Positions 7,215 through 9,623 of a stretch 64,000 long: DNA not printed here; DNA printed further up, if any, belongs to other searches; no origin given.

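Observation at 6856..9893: XRE regulator, PD-(D/E)XK nuclease-SF1 helicase (DUF2075-type) and Nudix cassette: candidate defence module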

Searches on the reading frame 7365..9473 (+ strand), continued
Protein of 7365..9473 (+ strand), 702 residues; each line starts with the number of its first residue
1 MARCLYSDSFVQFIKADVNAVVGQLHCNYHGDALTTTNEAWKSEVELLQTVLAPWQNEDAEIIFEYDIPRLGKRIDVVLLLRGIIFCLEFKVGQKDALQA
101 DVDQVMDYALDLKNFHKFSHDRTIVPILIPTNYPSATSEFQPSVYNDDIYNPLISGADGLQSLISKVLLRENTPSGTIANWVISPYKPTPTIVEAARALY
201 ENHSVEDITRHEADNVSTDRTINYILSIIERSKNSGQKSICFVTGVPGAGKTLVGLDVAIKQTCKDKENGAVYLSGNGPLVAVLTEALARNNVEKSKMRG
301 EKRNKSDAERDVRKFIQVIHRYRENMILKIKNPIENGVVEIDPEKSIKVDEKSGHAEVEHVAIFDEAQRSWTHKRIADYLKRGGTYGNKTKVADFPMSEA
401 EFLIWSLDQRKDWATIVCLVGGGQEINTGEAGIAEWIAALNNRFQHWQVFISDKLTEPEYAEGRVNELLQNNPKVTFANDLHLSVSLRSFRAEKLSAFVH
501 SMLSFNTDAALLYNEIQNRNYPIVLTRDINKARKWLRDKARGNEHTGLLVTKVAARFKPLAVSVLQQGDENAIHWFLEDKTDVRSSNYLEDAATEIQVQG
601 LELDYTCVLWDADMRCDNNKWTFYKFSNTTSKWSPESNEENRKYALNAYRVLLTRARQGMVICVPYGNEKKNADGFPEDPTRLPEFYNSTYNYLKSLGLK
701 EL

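Call 72: predict_structure(alignment_id=A1)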
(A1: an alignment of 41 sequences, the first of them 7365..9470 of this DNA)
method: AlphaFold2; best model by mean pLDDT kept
length: 702 residues; sequences in the alignment: 41
mean_pLDDT: 89.0   pTM: 0.87
mean pLDDT of the five models: 89.0, 86.9, 86.7, 85.6, 83.8
residues with pLDDT >= 90: 459; 70-90: 203; 50-70: 28; < 50: 12
segments of 3 or more residues with pLDDT < 50: 203-214
pLDDT, mean of each block of 10 residues (from residue 1): 86 97 90 76 97 95 90 91 95 93 95 90 94 77 77 93 92 73 82 81 47 61 95 96 86 90 85 93 94 88 92 90 91 93 89 83 93 92 73 93 95 95 82 89 95 82 80 90 78 89 95 92 96 95 94 87 89 94 94 93 95 94 92 92 93 93 96 93 95 97 96
secondary structure, 60 per line:
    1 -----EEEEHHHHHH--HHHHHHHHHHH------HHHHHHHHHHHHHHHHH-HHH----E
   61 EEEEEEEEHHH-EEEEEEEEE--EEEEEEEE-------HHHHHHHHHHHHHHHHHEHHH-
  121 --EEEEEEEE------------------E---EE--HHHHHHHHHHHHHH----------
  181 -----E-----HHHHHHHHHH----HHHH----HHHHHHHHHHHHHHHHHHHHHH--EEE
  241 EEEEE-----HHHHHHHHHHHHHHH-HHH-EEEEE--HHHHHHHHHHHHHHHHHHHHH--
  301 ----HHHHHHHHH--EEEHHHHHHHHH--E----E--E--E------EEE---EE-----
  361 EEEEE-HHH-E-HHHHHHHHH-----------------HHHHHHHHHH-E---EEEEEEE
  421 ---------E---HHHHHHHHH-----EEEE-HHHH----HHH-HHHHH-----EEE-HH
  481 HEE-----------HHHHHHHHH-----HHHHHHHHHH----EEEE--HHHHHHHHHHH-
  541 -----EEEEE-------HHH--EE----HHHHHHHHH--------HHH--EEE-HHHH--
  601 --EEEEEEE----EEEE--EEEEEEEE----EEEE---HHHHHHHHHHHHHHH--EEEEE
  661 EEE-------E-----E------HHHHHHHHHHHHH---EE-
elements in order (helices of 4 or more, strands of 3 or more residues): E6-9 H10-15 H18-28 H35-51 E60-68 E73-81 E84-91 H99-115 E123-130 H157-170 H192-201 H206-209 H214-235 E238-245 H251-265 E271-275 H278-298 H305-313 E316-318 H319-327 E348-350 E361-365 H373-381 H399-408 E414-420 H434-442 E448-451 H453-456 H465-469 E475-477 H495-503 H509-518 E523-526 H529-539 E546-550 H569-577 E591-593 H595-598 E603-609 E614-617 E620-627 E632-635 H639-653 E656-663 H684-696

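Call 76: fold_search(model_id=the predicted structure, library=pdb)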
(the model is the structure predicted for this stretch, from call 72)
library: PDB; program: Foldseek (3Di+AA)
matches with E <= 10: 1285; with E <= 0.001: 82
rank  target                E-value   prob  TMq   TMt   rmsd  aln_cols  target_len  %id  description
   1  7zel_A                9.9e-09  1.00  0.30  0.26  14.0       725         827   12  Human SLFN11 dimer apoenzyme (released 2022-09-28)
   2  7zep_A                3.6e-08  1.00  0.29  0.26  13.3       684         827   12  Human SLFN11 E209A dimer (released 2022-09-28)
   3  9uie_B                2.7e-07  1.00  0.30  0.25  13.4       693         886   10  Electronic microscopy structure of human schlafen14-E211A dimer in complex with dsRNA (released 2025-08-06)
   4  9jr9_A                3.2e-07  1.00  0.28  0.23  15.1       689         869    9  Electronic microscopy structure of human schlafen14-E211A dimer (released 2025-08-06)
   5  9jr9_B                6.0e-07  1.00  0.30  0.25  13.8       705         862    8  Electronic microscopy structure of human schlafen14-E211A dimer (released 2025-08-06)
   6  9nyy_A                1.2e-06  1.00  0.29  0.26  13.4       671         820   10  Nucleic acid bound human SLFN14, State 1 (released 2025-07-09)
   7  5ean_A                1.9e-06  1.00  0.27  0.20  11.9       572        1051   11  Crystal structure of Dna2 in complex with a 5' overhang DNA (released 2015-11-18)
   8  9erd                  2.0e-06  1.00  0.30  0.26  17.2       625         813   11  Human SLFN11 S753D monomer (released 2024-12-11)
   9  9i4v_A                1.4e-05  1.00  0.24  0.28  11.8       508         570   11  Crystal structure of the SARS-CoV-2 helicase NSP13 (released 2025-06-11)
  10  8bca_B                2.0e-05  1.00  0.24  0.12  12.3       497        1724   11  Human Brr2 Helicase Region in complex with C-tail deleted Jab1 and compound 26 (released 2023-03-08)
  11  5i8q_A                2.2e-05  1.00  0.26  0.24  20.0       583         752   13  S. cerevisiae Prp43 in complex with RNA and ADPNP (released 2017-02-01)
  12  2xzl_A                2.3e-05  1.00  0.26  0.25  11.8       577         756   13  Upf1-RNA complex (released 2011-03-30)
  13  8jx6_A                3.0e-05  1.00  0.30  0.44  12.8       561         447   10  Deep-Sea Helicase 9 (DSH9) (released 2023-07-26)
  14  9imm_F                3.2e-05  1.00  0.23  0.27  11.6       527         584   10  SARS-CoV-2 Replication-Transcription Complex has a dimer architecture (local dRTC) in post-capping state (released 2025-08-20)
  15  7egq_E                3.4e-05  1.00  0.25  0.29  11.0       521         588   11  Co-transcriptional capping machineries in SARS-CoV-2 RTC: Coupling of N7-methyltransferase and 3'-5' exoribonuclease w (released 2021-07-21)
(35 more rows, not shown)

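Call 87: find_related_loci(query=window:7365-9470:+, collection=viral_contigs, flank=6000)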
Query window:7365-9470:+ (702 aa) in viral_contigs; peptide patterns used: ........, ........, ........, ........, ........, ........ (x = any residue, [..] = any of these).
5 stretches matched a pattern, but none encodes a relative of the query by tblastn (E <= 1e-3).

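Call 88: find_related_loci(query=A1, collection=viral_contigs, flank=6000)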
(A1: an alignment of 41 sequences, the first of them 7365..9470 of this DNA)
Query A1 (702 aa) in viral_contigs; peptide patterns used: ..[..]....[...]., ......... (x = any residue, [..] = any of these).
103 stretches matched a pattern; 23 encode a relative of the query (tblastn E <= 1e-3); 21 distinct loci.
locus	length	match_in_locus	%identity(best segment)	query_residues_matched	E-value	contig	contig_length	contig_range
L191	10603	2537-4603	45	3-702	0e+0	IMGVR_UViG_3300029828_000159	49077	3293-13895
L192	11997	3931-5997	45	3-702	0e+0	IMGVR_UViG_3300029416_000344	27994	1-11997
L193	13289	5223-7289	45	3-702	0e+0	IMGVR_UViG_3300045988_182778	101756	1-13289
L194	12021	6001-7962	44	3-702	2e-178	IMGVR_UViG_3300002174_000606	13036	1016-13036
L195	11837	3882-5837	43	1-702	7e-171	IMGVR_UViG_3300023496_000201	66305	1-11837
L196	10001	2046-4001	43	1-702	6e-171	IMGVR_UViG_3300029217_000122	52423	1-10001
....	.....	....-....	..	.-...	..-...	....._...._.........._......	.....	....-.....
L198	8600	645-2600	43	1-702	4e-170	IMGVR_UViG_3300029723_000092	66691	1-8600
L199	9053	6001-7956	43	1-702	3e-170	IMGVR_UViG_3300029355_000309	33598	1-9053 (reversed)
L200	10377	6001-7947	43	3-702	3e-169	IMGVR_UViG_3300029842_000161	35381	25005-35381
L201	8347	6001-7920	41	1-702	2e-156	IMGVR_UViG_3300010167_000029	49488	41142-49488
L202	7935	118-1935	41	40-702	4e-152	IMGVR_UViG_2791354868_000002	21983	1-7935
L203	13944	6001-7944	42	3-702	1e-170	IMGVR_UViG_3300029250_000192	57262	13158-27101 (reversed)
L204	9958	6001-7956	37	2-702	6e-130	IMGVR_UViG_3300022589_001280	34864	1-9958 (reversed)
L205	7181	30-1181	48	271-702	4e-112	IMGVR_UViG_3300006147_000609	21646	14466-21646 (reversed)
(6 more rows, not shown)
